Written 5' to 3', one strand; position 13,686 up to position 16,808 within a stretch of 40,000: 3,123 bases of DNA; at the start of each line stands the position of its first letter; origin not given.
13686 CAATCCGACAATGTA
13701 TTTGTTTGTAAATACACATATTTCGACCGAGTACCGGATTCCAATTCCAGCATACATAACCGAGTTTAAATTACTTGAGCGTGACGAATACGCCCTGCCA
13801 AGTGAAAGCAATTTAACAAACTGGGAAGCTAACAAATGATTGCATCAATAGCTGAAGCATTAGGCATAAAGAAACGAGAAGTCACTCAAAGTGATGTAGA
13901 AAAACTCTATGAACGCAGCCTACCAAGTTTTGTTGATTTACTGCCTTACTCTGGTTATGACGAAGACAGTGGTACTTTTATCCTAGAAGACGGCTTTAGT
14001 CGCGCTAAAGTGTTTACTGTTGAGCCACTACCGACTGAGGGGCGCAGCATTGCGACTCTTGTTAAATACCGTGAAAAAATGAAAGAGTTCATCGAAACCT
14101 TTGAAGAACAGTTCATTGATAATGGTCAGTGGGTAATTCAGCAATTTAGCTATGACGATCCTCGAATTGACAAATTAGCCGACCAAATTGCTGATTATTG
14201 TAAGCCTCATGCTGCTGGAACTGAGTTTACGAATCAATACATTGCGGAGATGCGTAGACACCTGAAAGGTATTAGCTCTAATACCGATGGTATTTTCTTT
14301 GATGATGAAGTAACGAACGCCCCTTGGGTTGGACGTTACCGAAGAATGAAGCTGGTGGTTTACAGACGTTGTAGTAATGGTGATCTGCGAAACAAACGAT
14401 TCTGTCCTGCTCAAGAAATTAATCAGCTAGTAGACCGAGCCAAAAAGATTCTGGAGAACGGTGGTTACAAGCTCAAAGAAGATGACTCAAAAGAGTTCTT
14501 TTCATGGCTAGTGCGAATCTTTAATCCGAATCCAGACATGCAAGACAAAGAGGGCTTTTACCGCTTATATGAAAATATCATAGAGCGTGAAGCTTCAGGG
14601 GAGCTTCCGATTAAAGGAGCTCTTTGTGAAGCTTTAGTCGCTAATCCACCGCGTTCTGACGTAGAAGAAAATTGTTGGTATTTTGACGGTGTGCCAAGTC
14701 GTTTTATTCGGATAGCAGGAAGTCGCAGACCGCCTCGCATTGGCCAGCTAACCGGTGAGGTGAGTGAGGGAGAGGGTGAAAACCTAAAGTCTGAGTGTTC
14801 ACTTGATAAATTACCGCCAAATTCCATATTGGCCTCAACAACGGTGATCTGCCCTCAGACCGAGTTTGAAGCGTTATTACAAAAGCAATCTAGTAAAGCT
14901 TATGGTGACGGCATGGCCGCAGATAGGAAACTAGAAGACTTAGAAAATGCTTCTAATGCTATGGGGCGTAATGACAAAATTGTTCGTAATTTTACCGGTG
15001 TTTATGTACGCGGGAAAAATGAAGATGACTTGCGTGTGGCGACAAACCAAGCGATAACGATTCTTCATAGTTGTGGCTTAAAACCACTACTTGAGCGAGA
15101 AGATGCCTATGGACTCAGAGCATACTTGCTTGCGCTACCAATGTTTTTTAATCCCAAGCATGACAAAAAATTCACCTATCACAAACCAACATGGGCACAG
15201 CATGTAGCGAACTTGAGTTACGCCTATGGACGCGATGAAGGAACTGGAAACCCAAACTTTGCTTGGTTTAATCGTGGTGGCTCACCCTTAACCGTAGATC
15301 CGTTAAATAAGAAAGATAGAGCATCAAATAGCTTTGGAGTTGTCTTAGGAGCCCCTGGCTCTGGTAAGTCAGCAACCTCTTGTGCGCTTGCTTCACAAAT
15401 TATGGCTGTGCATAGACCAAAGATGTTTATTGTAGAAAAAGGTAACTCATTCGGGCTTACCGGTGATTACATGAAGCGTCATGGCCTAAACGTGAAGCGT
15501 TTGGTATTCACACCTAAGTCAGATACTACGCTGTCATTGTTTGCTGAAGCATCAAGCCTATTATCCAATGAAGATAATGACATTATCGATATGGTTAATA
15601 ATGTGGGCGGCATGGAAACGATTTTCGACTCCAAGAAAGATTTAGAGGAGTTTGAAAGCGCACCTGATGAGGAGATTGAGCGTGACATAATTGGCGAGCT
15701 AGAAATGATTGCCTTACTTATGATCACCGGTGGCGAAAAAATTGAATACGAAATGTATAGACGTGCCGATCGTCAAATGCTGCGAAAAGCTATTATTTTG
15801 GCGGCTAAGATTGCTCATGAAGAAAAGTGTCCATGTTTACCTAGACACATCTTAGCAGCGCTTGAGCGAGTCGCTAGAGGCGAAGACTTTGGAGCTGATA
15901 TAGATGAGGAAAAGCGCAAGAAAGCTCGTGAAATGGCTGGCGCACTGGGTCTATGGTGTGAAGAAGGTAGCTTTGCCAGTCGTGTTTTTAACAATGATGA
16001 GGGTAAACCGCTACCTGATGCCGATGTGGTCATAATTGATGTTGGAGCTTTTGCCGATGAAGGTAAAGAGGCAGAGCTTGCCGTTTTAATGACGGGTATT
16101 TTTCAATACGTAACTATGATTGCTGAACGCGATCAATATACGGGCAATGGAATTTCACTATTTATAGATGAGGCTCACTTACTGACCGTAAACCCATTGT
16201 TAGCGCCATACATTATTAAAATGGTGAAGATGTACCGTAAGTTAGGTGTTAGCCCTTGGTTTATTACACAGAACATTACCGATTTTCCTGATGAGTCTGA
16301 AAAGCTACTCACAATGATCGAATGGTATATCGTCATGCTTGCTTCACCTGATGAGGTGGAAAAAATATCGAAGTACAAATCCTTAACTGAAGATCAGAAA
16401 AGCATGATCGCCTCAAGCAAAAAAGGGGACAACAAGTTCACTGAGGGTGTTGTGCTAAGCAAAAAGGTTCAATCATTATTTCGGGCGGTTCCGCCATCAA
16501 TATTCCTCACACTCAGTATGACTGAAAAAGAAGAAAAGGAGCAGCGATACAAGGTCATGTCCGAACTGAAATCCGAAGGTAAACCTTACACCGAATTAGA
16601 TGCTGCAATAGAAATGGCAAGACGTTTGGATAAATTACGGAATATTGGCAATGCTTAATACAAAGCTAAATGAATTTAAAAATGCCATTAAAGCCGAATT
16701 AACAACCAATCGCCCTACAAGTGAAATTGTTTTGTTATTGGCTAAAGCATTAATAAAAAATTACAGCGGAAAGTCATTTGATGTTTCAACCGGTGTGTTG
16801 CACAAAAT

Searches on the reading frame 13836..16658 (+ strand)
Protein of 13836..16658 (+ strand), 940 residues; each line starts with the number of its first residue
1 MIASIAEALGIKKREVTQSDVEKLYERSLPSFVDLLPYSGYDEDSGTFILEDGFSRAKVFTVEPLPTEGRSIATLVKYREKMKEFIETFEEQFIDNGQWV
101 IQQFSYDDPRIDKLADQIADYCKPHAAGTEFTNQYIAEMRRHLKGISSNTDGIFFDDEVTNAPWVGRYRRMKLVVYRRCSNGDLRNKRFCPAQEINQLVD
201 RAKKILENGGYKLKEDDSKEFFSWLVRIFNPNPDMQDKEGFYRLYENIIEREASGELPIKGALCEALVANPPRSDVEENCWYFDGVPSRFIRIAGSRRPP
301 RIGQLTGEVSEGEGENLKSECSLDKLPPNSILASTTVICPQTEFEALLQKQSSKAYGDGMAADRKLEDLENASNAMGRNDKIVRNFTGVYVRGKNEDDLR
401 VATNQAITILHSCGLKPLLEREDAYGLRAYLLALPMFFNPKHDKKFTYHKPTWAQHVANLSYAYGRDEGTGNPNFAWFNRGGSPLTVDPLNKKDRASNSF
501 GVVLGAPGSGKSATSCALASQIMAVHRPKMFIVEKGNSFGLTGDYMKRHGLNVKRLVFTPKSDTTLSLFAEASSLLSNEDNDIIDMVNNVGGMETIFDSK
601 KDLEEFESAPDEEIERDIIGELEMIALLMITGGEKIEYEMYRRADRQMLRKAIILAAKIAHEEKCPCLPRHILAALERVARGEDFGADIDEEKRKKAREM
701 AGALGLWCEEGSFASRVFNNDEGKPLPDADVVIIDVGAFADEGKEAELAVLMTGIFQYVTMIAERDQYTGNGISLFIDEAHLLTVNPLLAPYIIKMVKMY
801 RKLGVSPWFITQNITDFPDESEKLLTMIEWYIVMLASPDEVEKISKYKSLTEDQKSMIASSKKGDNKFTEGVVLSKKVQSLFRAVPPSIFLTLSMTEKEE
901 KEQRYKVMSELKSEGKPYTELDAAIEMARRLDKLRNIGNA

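Call 9: search_protein_families(library=pfam, proteins=[window:13836-16658:+], max_evalue=0.01)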
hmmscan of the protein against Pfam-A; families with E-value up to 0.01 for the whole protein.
window:13836-16658:+ (940 aa): 3 families
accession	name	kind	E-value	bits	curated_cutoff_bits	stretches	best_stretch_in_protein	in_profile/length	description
PF11130.14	TraC_F_IV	-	1.7e-51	175.8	28.1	1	32-437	1-374/375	TraC protein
PF05872.18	HerA_C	-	8.9e-07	28.3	22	1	771-820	257-308/502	Helicase HerA-like C-terminal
PF19044.6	P-loop_TraG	-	0.00027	20.1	25.8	0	768-908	247-396/413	TraG P-loop domain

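Call 16: search_dna_similar(query=window:13836-16658:+, collection=plasmids, mode=protein, max_rows=15)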
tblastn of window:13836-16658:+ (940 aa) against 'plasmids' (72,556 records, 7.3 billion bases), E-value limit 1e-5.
Records with a match: 102; places in all: 104; records where one place covers at least 80% of the query: 98.
Best place of each record, by identity: 60-80% 2; <60% 100.
By first word of the organism name: Vibrio 19; Aeromonas 14; Pantoea 13; Klebsiella 10; Pseudomonas 9; Marinobacter 5; Shewanella 3; Stutzerimonas 3; Salmonella 2; Duffyella 2; and 18 more.
By predicted mobility (MOB-suite, as given by PLSDB): non-mobilizable 49; conjugative 37; mobilizable 16.
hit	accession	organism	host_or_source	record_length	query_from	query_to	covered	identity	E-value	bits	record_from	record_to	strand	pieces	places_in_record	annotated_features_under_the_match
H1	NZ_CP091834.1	Shewanella xiamenensis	hospital wastewater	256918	1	937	100%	60.1%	0e+0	1164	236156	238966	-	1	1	conjugative transfer ATPase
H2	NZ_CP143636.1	Shewanella xiamenensis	-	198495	1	937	100%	60.1%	0e+0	1164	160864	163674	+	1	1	conjugative transfer ATPase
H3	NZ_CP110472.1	Pantoea anthophila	Wampee planting region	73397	4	940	100%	39.4%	0e+0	630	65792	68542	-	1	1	conjugative transfer ATPase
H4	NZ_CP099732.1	Pantoea agglomerans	cell culture,Rotten Potato Tubers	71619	4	940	100%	39.4%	0e+0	630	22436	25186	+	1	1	conjugative transfer ATPase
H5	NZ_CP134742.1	Pantoea agglomerans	cell culture,Water from creek adjacent ...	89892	4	940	100%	39.2%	0e+0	629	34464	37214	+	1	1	conjugative transfer ATPase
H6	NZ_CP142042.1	Pseudomonas veronii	cell culture,ground water from aniline ...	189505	12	937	99%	39.6%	0e+0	603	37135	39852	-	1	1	conjugative transfer ATPase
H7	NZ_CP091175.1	Stutzerimonas stutzeri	cell culture,wwtp active sludge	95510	2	937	100%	38.9%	0e+0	618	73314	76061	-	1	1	conjugative transfer ATPase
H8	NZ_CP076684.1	Stutzerimonas zhaodongensis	isolated microorganism,Ocean water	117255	2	937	100%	38.7%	0e+0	614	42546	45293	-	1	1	conjugative transfer ATPase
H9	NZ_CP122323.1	Pantoea agglomerans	Gypsophila paniculata,whole organism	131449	4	940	100%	38.7%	0e+0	631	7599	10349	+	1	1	conjugative transfer ATPase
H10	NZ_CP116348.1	Enterobacter ludwigii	strawberry,pure cluture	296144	12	939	99%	39.0%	0e+0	600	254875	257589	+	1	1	conjugative transfer ATPase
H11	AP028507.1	Serratia marcescens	-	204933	7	937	99%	38.8%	0e+0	629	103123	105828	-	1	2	conjugative transfer ATPase, PFL_4706 family protein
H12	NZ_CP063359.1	Stutzerimonas stutzeri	Homo sapiens,Cerebrospinal ...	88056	2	937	100%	38.4%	0e+0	615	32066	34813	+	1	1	conjugative transfer ATPase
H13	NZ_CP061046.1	Salmonella enterica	bacterial culture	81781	16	940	98%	38.7%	0e+0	607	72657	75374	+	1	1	conjugative transfer ATPase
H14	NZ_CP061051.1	Salmonella enterica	bacterial culture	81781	16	940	98%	38.7%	0e+0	607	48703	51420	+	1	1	conjugative transfer ATPase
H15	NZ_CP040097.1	Pantoea sp. SO10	whole organism,soil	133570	15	937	98%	38.5%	0e+0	628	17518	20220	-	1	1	conjugative transfer ATPase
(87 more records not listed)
